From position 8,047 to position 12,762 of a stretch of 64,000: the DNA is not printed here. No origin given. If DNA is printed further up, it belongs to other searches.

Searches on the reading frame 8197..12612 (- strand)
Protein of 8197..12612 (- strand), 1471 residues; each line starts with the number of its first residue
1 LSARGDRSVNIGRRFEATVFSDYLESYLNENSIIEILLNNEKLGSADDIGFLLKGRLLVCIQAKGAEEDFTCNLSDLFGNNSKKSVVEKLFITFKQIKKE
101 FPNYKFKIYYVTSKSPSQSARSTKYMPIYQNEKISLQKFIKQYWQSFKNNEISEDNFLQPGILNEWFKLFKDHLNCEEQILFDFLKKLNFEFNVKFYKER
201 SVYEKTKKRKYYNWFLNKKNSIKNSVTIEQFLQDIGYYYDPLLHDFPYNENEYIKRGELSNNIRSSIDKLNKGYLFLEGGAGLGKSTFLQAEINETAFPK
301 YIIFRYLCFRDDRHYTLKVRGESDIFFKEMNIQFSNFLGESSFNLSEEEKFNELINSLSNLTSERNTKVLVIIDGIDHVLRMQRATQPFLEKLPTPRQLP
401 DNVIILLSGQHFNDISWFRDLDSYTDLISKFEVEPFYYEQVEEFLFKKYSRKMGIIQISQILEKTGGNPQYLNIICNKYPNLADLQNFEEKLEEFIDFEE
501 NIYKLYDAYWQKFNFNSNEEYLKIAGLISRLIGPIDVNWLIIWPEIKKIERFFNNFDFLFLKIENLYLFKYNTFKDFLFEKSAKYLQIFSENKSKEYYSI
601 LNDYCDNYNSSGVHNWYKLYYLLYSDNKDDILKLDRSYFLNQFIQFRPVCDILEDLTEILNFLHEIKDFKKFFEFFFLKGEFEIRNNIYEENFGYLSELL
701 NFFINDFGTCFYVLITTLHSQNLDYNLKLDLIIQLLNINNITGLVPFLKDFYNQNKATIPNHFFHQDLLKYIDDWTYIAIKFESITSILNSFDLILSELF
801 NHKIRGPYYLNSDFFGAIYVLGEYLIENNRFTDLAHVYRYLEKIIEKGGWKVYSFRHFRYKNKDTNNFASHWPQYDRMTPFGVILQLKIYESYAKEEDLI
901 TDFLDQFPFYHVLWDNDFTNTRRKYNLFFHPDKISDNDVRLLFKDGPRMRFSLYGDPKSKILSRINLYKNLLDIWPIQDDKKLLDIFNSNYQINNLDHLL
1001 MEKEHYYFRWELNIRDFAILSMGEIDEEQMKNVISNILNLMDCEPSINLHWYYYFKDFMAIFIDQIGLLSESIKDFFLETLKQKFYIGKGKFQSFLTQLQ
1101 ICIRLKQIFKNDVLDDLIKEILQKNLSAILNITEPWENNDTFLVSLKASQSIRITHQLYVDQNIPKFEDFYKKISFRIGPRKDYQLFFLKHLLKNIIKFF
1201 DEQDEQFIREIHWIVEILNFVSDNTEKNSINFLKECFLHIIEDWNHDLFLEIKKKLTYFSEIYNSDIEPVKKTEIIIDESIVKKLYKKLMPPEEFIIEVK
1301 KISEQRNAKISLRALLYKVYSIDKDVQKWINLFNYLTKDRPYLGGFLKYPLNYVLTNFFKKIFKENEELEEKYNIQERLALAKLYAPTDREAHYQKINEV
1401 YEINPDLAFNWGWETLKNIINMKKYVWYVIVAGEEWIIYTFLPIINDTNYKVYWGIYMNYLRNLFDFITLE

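Call 6: search_protein_families(library=pfam, proteins=[window:8197-12612:-], max_evalue=0.01)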
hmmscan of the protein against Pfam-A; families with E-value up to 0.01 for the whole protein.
window:8197-12612:- (1471 aa): 3 families
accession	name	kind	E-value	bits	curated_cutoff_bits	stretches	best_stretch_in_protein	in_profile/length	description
PF05729.18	NACHT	-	0.00077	19.8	26.7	1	275-447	3-162/167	NACHT domain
PF13401.12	AAA_22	-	0.0011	19.8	27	1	271-411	4-124/130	AAA domain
PF20720.3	nSTAND3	-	0.0018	18.5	27.2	1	265-392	9-127/155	Novel STAND NTPase 3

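Call 7: search_protein_families(library=padloc, proteins=[window:8197-12612:-], max_evalue=0.001)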
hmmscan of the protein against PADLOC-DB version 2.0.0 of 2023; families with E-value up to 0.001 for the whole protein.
window:8197-12612:- (1471 aa): 1 family
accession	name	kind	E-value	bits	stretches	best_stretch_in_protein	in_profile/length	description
PDLC02159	Avs1b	-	9.9e-21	70.9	1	227-541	179-488/1924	-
